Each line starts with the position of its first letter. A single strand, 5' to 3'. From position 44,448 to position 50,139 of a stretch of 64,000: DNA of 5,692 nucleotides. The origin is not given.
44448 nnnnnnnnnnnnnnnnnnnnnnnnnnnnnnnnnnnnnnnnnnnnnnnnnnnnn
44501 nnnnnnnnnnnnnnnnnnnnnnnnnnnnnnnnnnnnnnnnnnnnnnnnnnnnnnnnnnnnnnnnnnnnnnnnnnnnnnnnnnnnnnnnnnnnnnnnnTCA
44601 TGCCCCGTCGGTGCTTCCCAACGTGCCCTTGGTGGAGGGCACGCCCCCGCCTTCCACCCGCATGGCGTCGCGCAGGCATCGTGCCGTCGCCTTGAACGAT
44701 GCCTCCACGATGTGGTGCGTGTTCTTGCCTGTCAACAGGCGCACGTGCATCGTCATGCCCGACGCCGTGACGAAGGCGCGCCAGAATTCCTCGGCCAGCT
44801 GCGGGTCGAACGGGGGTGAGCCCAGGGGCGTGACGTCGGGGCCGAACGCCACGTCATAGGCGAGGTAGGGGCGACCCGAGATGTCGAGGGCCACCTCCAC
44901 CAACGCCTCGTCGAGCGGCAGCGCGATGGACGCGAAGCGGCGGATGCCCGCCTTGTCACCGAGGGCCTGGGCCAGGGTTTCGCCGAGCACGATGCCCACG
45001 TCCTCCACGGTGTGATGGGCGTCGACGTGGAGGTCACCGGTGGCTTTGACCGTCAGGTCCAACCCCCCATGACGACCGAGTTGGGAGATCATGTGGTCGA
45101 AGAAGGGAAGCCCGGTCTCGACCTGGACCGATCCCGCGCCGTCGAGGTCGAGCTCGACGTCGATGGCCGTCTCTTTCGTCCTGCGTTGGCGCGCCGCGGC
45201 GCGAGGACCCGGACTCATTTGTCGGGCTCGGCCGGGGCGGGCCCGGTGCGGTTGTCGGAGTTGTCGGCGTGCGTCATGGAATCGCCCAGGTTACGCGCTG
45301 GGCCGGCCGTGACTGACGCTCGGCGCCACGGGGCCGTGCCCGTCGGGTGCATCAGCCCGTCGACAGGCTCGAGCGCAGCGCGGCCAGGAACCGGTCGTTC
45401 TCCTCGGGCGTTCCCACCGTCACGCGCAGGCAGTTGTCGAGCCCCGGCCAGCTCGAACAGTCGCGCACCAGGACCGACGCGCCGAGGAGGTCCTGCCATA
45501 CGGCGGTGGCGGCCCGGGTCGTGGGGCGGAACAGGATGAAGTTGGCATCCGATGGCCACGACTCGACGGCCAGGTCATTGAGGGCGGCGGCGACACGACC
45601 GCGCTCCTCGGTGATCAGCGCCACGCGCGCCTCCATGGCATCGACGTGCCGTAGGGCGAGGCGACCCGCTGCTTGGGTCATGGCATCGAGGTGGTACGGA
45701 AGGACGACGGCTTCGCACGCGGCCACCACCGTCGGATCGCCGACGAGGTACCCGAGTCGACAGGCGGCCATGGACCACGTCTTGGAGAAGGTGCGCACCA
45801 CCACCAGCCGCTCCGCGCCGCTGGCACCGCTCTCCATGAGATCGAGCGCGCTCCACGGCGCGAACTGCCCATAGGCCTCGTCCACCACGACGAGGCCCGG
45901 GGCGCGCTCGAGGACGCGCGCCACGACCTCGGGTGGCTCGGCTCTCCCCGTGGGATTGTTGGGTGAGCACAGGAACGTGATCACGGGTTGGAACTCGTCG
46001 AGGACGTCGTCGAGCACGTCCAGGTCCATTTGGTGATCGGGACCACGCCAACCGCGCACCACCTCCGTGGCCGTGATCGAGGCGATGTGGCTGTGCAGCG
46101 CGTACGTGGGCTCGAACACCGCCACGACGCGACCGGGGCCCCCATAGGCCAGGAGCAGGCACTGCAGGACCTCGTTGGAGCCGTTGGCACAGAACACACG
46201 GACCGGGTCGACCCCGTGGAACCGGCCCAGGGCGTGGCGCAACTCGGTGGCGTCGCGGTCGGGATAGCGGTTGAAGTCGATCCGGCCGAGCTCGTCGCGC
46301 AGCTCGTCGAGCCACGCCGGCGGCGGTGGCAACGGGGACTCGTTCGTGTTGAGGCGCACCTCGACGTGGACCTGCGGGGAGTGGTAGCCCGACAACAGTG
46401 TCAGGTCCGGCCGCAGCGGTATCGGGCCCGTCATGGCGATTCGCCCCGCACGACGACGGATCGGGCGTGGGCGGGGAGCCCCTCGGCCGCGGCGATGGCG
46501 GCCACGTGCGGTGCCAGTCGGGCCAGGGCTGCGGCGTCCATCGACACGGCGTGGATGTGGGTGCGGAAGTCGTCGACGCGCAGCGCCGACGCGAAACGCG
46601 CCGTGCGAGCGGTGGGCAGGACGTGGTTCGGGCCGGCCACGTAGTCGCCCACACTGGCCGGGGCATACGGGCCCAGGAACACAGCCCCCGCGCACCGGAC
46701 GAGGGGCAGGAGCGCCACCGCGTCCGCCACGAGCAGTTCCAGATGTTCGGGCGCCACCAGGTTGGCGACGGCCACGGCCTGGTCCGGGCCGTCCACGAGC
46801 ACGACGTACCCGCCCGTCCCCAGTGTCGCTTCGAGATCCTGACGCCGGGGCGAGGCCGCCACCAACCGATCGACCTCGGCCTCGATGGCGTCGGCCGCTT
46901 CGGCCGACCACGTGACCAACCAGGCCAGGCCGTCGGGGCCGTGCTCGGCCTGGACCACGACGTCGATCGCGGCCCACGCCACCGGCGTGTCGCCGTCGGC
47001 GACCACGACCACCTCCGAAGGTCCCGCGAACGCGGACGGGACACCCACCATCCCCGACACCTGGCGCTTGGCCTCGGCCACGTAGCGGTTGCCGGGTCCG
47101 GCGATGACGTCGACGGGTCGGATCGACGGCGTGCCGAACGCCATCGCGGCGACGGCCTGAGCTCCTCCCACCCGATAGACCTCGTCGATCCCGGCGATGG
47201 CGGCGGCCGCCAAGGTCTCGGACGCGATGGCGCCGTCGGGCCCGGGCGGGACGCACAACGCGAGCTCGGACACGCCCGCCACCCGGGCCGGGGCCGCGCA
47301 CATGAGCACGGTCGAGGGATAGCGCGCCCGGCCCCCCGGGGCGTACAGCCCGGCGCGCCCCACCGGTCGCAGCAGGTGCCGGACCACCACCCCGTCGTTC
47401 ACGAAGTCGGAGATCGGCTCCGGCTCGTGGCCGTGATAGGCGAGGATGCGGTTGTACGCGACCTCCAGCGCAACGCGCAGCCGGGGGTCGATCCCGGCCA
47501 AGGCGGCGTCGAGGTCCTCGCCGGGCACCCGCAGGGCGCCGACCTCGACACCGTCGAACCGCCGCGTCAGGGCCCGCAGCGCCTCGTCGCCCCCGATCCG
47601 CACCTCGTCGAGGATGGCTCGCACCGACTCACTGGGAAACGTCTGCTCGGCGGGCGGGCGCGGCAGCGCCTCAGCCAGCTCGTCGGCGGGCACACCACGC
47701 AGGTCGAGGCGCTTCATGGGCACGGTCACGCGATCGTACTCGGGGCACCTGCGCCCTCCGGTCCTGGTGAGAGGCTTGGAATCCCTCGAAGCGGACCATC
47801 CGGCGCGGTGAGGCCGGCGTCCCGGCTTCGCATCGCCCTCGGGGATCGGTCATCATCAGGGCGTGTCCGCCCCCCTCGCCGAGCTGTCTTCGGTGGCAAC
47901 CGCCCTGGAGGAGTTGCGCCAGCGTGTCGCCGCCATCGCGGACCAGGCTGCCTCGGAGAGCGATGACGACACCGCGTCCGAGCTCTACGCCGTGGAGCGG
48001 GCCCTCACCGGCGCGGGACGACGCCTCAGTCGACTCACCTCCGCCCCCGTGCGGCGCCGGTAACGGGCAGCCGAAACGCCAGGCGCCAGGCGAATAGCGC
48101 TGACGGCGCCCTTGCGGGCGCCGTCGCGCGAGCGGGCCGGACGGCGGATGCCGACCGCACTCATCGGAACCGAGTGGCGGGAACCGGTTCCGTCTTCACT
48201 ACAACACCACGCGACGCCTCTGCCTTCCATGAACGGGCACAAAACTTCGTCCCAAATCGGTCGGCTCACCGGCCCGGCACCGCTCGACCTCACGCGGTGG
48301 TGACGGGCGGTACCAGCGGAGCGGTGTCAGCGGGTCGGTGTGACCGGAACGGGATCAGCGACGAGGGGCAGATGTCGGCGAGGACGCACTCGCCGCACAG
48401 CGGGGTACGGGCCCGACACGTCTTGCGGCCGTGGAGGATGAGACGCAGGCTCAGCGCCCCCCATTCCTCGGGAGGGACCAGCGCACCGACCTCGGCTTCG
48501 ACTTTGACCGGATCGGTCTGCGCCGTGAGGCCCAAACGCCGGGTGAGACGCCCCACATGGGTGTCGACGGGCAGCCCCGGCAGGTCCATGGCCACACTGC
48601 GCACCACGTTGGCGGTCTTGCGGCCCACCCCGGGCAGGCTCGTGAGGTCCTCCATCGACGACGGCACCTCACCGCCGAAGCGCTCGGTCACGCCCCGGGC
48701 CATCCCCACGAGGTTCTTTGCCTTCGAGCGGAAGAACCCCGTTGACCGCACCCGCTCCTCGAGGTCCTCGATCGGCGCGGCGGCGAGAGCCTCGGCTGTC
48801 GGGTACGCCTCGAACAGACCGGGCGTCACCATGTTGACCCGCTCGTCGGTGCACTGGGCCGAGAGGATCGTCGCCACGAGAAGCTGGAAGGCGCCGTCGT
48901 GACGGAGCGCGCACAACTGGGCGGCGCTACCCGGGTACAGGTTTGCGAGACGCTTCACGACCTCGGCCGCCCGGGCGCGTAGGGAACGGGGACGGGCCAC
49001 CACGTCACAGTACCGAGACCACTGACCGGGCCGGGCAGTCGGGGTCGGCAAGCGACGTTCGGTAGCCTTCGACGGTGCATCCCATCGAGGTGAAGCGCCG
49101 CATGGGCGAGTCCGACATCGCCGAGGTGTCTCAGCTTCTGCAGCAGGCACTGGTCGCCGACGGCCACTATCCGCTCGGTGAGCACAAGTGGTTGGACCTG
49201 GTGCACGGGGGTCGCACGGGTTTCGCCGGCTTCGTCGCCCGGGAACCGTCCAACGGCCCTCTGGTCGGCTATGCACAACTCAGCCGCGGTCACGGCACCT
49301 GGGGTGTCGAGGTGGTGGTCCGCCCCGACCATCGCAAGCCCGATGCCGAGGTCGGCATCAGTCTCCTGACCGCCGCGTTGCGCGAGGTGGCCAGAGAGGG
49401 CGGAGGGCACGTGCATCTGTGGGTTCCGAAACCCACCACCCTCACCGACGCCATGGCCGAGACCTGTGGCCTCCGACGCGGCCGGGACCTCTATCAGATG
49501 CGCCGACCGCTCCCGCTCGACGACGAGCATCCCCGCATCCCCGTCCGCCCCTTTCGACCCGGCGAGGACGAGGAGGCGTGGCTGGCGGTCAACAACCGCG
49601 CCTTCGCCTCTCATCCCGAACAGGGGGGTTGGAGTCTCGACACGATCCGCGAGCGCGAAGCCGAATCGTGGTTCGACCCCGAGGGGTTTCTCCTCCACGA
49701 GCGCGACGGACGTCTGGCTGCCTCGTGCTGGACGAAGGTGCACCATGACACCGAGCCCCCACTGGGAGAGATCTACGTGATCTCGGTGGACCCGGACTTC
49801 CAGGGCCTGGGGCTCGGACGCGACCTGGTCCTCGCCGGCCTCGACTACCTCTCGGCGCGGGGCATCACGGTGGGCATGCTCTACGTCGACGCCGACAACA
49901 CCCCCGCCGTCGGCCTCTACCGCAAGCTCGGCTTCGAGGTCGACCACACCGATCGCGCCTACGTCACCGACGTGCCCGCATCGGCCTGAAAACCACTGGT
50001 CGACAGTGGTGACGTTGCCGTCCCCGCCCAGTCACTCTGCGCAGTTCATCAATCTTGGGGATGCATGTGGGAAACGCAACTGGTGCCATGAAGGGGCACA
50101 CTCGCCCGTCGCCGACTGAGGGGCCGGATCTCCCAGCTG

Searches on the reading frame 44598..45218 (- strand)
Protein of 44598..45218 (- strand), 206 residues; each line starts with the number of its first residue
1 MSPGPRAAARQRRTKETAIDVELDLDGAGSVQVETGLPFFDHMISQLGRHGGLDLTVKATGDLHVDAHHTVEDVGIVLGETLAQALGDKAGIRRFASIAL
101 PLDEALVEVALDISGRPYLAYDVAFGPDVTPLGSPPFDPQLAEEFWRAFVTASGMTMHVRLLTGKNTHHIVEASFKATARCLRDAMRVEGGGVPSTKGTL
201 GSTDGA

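Call 20: search_protein_families(library=pfam, proteins=[window:44598-45218:-], max_evalue=0.001)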
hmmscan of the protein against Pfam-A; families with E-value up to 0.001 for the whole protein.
window:44598-45218:- (206 aa): 1 family
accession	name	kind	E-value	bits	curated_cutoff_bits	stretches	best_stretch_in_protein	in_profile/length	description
PF00475.24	IGPD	-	4.6e-60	202.3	27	1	35-182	1-144/144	Imidazoleglycerol-phosphate dehydratase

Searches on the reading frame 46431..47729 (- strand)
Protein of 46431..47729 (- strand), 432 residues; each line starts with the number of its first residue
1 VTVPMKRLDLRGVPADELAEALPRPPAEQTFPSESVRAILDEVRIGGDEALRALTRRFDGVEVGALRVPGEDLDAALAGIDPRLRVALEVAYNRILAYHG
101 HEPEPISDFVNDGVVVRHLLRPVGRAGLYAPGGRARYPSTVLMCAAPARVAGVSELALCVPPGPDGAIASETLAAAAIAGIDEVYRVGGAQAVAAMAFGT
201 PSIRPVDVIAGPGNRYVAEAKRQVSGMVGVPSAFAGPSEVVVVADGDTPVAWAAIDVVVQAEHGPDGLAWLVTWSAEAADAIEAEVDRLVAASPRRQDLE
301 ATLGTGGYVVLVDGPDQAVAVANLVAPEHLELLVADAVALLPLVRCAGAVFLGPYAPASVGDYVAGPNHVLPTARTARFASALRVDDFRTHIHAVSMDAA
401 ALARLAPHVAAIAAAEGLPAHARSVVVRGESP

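Call 20: search_protein_families(library=pfam, proteins=[window:46431-47729:-], max_evalue=0.001)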
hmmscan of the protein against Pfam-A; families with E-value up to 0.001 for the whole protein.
window:46431-47729:- (432 aa): 1 family
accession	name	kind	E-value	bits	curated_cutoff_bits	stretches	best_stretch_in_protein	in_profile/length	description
PF00815.25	Histidinol_dh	-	1.8e-140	469.1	27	1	29-428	8-410/411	Histidinol dehydrogenase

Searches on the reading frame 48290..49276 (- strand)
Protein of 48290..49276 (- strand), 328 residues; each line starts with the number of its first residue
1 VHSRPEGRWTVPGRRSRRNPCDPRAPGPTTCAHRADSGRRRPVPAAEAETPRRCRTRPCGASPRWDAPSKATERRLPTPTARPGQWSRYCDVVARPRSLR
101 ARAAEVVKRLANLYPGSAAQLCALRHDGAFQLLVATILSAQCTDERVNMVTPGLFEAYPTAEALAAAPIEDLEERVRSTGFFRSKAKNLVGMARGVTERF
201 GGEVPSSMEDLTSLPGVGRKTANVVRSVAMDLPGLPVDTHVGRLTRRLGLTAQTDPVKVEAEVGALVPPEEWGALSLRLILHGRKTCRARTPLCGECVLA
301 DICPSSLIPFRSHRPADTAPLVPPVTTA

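Call 20: search_protein_families(library=pfam, proteins=[window:48290-49276:-], max_evalue=0.001)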
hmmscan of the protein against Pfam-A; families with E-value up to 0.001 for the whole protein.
window:48290-49276:- (328 aa): 3 families
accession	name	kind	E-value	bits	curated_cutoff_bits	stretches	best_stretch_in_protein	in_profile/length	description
PF00730.31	HhH-GPD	-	2.6e-22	79.6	26.2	1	134-269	1-108/108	HhH-GPD superfamily base excision DNA repair protein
PF00633.29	HHH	-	7.2e-10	38.6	24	1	199-227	1-29/30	Helix-hairpin-helix motif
PF10576.14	EndIII_4Fe-2S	-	2.1e-05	25.1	20.5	1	287-303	1-17/17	Iron-sulfur binding domain of endonuclease III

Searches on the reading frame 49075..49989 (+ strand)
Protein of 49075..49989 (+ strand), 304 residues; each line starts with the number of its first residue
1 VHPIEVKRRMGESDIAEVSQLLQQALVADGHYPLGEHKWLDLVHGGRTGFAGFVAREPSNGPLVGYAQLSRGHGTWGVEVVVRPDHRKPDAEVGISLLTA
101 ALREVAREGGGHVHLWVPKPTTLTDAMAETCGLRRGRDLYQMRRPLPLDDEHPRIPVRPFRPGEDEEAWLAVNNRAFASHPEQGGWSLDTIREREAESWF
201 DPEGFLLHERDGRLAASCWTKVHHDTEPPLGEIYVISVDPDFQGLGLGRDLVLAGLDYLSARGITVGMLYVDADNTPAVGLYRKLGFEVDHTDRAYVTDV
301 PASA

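Call 20: search_protein_families(library=pfam, proteins=[window:49075-49989:+], max_evalue=0.001)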
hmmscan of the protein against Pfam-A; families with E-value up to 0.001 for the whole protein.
window:49075-49989:+ (304 aa): 6 families
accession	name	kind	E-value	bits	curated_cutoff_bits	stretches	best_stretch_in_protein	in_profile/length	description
PF00583.31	Acetyltransf_1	-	6.2e-22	78.5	20.7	1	191-287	21-116/116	Acetyltransferase (GNAT) family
PF13508.13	Acetyltransf_7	-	4.1e-14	53.2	27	1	204-289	4-84/84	Acetyltransferase (GNAT) domain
PF08445.16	FR47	-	8.9e-14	51.7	22.1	1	227-291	18-81/86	FR47-like protein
PF13673.13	Acetyltransf_10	-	3.6e-09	37.1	23.6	1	232-290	53-110/128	Acetyltransferase (GNAT) domain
PF13527.13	Acetyltransf_9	-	6e-08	33.2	25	1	164-289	8-126/127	Acetyltransferase (GNAT) domain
PF13302.13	Acetyltransf_3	-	3.7e-07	31.4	25.4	1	155-288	2-138/138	Acetyltransferase (GNAT) domain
